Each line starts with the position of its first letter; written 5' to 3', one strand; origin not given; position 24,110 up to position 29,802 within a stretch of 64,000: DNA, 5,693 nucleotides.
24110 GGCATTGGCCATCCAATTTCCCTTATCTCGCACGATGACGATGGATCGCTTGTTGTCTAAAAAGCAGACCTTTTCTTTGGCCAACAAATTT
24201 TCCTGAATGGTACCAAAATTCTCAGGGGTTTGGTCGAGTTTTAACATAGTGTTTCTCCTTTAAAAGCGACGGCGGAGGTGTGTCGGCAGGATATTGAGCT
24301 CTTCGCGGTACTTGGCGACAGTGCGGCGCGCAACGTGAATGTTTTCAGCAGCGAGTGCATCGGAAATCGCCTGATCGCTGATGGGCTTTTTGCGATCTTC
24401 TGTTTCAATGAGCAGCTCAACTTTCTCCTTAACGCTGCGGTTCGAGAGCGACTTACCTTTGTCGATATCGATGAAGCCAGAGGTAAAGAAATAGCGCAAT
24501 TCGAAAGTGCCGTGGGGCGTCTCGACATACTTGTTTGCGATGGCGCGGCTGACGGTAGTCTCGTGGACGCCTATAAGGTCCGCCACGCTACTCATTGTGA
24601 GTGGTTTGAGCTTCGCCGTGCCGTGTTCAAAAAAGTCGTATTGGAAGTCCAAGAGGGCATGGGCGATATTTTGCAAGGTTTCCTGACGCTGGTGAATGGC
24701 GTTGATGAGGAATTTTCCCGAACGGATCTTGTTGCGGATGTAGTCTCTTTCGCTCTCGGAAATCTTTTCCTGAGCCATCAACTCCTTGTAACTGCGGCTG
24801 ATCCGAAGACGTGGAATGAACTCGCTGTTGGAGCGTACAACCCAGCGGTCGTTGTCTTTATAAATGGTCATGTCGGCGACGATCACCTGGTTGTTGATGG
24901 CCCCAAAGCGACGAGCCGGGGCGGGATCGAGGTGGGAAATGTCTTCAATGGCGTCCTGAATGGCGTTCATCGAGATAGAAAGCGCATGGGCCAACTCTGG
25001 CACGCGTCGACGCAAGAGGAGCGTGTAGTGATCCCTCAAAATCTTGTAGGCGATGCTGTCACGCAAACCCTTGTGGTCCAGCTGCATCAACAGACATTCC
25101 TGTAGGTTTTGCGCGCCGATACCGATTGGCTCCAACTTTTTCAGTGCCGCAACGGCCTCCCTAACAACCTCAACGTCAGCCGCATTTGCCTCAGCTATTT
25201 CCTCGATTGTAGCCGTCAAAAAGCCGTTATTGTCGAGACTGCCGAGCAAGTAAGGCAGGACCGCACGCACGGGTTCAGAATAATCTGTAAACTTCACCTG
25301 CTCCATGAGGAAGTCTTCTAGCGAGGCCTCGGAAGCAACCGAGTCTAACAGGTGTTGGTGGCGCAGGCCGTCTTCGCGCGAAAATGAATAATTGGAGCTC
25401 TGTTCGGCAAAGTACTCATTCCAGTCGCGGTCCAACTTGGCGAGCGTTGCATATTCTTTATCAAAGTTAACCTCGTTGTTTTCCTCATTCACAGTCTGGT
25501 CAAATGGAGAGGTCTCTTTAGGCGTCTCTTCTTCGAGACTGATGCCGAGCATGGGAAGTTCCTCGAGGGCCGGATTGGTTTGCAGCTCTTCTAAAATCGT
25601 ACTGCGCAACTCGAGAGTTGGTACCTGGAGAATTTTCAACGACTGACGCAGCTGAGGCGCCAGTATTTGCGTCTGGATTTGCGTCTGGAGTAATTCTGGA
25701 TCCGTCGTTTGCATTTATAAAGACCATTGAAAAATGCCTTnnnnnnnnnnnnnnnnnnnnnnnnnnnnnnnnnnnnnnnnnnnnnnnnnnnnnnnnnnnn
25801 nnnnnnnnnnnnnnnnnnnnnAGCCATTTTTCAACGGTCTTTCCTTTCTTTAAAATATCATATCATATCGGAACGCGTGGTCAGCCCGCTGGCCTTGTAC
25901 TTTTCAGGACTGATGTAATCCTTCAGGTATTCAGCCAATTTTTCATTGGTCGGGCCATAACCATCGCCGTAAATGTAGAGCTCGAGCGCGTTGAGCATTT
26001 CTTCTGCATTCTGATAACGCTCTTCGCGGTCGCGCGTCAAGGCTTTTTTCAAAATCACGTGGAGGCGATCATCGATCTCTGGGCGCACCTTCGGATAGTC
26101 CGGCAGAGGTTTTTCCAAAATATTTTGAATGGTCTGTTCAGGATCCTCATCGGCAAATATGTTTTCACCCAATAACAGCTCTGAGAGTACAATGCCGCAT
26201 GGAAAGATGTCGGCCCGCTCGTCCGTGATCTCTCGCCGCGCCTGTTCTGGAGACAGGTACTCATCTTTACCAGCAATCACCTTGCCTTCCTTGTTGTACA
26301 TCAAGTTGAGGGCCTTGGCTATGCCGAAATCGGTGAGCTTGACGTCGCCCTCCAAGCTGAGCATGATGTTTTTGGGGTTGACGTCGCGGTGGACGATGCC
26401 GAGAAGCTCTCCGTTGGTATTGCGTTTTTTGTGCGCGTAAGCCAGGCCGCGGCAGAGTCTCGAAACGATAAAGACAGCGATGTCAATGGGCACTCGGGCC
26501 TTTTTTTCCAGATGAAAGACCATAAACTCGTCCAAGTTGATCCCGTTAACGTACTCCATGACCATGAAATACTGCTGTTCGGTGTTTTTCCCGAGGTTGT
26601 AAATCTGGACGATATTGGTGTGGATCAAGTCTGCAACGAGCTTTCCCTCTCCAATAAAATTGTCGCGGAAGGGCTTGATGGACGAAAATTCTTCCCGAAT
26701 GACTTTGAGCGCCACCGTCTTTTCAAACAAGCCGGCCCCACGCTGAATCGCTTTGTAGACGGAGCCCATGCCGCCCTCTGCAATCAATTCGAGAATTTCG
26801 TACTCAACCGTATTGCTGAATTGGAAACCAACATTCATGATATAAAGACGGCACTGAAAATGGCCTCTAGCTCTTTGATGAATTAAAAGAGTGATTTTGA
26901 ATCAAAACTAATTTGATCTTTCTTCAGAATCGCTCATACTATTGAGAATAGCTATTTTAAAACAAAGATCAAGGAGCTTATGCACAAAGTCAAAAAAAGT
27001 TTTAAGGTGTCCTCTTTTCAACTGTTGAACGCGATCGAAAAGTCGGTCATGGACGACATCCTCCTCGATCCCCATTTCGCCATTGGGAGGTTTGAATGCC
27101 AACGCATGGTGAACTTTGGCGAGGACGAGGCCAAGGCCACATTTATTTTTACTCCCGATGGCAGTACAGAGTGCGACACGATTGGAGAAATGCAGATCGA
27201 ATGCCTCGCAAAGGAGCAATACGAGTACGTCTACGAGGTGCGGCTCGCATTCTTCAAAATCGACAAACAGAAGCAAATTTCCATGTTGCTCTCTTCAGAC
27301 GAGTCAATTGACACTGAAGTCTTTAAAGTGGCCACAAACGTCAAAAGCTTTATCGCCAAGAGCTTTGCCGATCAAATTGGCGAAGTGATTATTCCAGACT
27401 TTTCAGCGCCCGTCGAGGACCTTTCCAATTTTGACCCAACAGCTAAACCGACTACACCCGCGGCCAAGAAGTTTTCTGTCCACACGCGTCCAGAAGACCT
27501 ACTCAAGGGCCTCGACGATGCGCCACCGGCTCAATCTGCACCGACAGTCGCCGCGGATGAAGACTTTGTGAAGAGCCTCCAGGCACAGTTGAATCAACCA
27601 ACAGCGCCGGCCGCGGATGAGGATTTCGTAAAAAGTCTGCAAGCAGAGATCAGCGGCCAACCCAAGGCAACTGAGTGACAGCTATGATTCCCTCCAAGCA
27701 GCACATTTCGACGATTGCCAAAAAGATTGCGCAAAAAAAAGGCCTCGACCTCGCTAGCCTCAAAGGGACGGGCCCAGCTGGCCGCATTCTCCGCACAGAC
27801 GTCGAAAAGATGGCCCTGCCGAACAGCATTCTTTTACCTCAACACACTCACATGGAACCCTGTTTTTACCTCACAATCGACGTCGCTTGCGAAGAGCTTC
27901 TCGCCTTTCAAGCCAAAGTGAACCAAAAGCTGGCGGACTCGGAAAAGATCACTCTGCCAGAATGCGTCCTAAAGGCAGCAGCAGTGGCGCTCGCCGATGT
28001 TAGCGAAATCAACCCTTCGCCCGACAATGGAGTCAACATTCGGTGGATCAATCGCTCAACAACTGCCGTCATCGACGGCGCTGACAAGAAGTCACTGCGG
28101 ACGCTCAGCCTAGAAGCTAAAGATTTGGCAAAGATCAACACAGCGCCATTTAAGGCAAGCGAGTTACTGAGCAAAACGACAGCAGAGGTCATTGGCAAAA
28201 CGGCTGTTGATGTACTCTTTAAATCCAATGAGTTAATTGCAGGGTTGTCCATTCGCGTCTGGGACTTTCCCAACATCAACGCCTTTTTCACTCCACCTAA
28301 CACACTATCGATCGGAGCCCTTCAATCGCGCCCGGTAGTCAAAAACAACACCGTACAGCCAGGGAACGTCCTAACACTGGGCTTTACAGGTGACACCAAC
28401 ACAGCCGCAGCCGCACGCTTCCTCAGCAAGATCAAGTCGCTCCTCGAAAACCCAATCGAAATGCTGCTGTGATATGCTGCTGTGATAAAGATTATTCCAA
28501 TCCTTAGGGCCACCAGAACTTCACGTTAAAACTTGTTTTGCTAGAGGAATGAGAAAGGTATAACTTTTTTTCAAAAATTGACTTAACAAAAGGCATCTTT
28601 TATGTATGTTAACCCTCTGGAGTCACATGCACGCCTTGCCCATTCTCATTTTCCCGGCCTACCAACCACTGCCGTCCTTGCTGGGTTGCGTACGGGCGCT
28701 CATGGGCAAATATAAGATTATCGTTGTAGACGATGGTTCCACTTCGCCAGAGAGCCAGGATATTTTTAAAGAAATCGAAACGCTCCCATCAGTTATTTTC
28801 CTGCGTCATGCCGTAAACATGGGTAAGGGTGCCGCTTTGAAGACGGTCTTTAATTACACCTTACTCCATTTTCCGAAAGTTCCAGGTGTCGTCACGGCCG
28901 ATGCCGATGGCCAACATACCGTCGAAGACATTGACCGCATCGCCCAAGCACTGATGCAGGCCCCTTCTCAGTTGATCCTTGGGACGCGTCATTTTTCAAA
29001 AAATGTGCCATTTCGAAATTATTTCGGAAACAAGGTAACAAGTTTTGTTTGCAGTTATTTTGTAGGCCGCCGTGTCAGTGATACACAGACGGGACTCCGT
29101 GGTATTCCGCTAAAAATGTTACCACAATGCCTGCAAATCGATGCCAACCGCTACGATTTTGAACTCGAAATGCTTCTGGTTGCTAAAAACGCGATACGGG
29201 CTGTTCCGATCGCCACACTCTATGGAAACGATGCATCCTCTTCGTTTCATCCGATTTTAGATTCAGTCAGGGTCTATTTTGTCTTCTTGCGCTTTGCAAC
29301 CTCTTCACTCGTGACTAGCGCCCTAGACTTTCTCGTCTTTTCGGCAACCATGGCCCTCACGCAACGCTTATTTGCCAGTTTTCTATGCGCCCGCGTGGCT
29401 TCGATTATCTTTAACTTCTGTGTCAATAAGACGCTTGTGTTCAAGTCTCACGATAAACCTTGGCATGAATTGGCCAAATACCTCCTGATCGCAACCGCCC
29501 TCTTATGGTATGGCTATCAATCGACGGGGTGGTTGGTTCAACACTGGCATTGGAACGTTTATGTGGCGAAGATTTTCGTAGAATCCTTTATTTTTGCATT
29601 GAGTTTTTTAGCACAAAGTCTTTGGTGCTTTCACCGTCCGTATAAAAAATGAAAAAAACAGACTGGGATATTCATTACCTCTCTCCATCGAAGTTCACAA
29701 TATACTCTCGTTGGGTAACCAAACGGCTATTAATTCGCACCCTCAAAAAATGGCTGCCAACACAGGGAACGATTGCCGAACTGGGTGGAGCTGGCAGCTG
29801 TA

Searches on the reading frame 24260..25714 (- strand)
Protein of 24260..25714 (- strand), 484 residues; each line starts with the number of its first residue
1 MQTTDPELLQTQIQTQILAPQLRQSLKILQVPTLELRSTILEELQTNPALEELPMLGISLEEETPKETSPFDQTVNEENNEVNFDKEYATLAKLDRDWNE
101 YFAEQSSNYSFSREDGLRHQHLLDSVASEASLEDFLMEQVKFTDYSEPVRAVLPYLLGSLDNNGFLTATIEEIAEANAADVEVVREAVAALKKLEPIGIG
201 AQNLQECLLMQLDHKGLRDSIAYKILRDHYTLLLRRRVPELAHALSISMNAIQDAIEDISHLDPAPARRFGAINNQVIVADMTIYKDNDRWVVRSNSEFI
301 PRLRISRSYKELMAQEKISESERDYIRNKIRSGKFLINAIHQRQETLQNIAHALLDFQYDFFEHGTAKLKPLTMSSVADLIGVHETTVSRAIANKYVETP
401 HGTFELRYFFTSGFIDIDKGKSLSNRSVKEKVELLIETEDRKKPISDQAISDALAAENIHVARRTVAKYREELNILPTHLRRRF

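Call 9: search_protein_families(library=ncbifam, proteins=[window:24260-25714:-], max_evalue=0.00001)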
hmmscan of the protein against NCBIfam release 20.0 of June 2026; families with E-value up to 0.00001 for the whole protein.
window:24260-25714:- (484 aa): 7 families
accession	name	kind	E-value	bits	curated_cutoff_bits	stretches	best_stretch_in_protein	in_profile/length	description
TIGR02395.1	rpoN_sigma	equivalog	3.9e-124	415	277.35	1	12-482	1-434/434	RNA polymerase factor sigma-54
NF004595.0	PRK05932.1-2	equivalog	3.1e-112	375.9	513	1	10-483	6-482/484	RNA polymerase factor sigma-54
NF009118.0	PRK12469.1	subfamily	5.2e-105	352.1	396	1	13-483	10-480/483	RNA polymerase factor sigma-54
NF004596.0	PRK05932.1-3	subfamily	1.1e-98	331.4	499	1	6-483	5-506/515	RNA polymerase factor sigma-54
NF004598.0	PRK05932.1-5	equivalog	3.6e-98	329.5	621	1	14-482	11-502/504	RNA polymerase factor sigma-54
NF004597.0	PRK05932.1-4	equivalog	6.6e-84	282.1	817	1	11-483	7-475/477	RNA polymerase factor sigma-54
NF004602.0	PRK05932.2-4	equivalog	8.5e-58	196.1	506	1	96-482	65-409/416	RNA polymerase factor sigma-54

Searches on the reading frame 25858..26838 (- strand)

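Call 9: search_protein_families(library=ncbifam, proteins=[window:25858-26838:-], max_evalue=0.00001)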
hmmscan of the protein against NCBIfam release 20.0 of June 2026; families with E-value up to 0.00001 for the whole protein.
window:25858-26838:- (326 aa): 10 families
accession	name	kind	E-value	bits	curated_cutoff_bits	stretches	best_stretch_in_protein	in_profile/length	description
NF033483.0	PknB_PASTA_kin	equivalog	9.5e-71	239.5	450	1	13-289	9-269/563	Stk1 family PASTA domain-containing Ser/Thr kinase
NF047741.1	antiphage_MADS6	equivalog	3.2e-36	125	460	2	116-290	296-462/612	methylation-associated defense system protein kinase MAD6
NF009651.0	PRK13184.1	equivalog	6.1e-34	117.1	839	1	12-293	3-295/932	serine/threonine-protein kinase PknD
NF052427.1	StpK7MSMEG_1200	equivalog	7.5e-31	107.3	900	1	12-284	8-264/601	serine/threonine protein kinase StpK7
TIGR03903.1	TOMM_kin_cyc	equivalog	5.8e-24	84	705.75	1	40-283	4-242/1267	TOMM system kinase/cyclase fusion protein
NF038150.1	lanthi_synth_IV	equivalog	5.5e-14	51.4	650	1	13-285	191-453/851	class IV lanthionine synthetase LanL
NF033442.0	BREX_PglW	equivalog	1.6e-11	42.7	990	1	147-284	629-765/1391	BREX system serine/threonine kinase PglW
NF043056.1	T4SS_LegK1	equivalog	3.3e-11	42.5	550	1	18-223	78-285/516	Dot/Icm T4SS effector kinase LegK1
NF053615.1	SerThrKinAfsKStmc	equivalog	4.8e-11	42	1300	1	13-250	15-234/809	protein serine/threonine kinase AfsK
NF038151.1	lanthi_synth_III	equivalog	3.3e-07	29.1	575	1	78-232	288-433/833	class III lanthionine synthetase LanKC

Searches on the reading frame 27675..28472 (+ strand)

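Call 11: search_protein_families(library=ncbifam, proteins=[window:27675-28472:+], max_evalue=0.00001)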
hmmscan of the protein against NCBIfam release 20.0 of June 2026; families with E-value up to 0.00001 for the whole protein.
window:27675-28472:+ (265 aa): 7 families
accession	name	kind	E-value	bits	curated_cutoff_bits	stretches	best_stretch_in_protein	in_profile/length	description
TIGR01349.1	PDHac_trf_mito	equivalog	2.4e-25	89.6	445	2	55-153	226-335/437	pyruvate dehydrogenase complex dihydrolipoamide acetyltransferase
NF011416.0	PRK14843.1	equivalog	1.2e-11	44.1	429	0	61-265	141-347/347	dihydrolipoamide acetyltransferase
NF008815.0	PRK11857.1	equivalog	1e-10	41.6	378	0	210-260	249-302/308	dihydrolipoamide acetyltransferase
NF008814.0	PRK11854.1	equivalog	4.2e-10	38.7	722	0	8-46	331-369/637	pyruvate dehydrogenase complex dihydrolipoyllysine-residue acetyltransferase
TIGR01348.1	PDHac_trf_long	equivalog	5.3e-08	31.9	552.1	0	10-47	285-322/587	dihydrolipoyllysine-residue acetyltransferase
TIGR02927.1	SucB_Actino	equivalog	8.9e-07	28.1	423.45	0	8-47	265-304/579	2-oxoglutarate dehydrogenase, E2 component, dihydrolipoamide succinyltransferase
NF004309.0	PRK05704.1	equivalog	5.3e-06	26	449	0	8-47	112-151/408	2-oxoglutarate dehydrogenase complex dihydrolipoyllysine-residue succinyltransferase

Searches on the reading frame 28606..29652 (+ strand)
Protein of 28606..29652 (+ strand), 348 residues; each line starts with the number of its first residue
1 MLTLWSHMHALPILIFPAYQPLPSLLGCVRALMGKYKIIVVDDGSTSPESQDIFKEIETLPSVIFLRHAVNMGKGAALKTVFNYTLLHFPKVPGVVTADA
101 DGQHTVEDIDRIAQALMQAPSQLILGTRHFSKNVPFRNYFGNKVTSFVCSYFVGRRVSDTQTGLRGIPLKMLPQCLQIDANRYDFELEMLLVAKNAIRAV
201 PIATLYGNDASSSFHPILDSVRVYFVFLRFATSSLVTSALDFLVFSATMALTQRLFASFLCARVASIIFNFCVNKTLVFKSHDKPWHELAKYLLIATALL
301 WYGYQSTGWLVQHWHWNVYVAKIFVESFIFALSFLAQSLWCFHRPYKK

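Call 11: search_protein_families(library=ncbifam, proteins=[window:28606-29652:+], max_evalue=0.00001)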
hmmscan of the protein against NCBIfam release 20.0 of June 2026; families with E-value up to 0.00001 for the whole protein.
window:28606-29652:+ (348 aa): 3 families
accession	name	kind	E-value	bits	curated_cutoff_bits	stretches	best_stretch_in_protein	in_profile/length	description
NF058614.1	PPMAGASynPpgS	equivalog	7.1e-17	61.6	370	1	15-225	5-217/226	polyprenyl-phospho-N-acetylgalactosaminyl synthase PpgS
TIGR04182.1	glyco_TIGR04182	equivalog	6e-09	35.7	325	1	33-232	25-219/293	S-layer glycoprotein N-glycosyltransferase AglJ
NF041391.1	DPhHxTase_Halo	equivalog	1.4e-06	27.4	375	1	73-168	55-146/213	dolichyl-phosphate hexose transferase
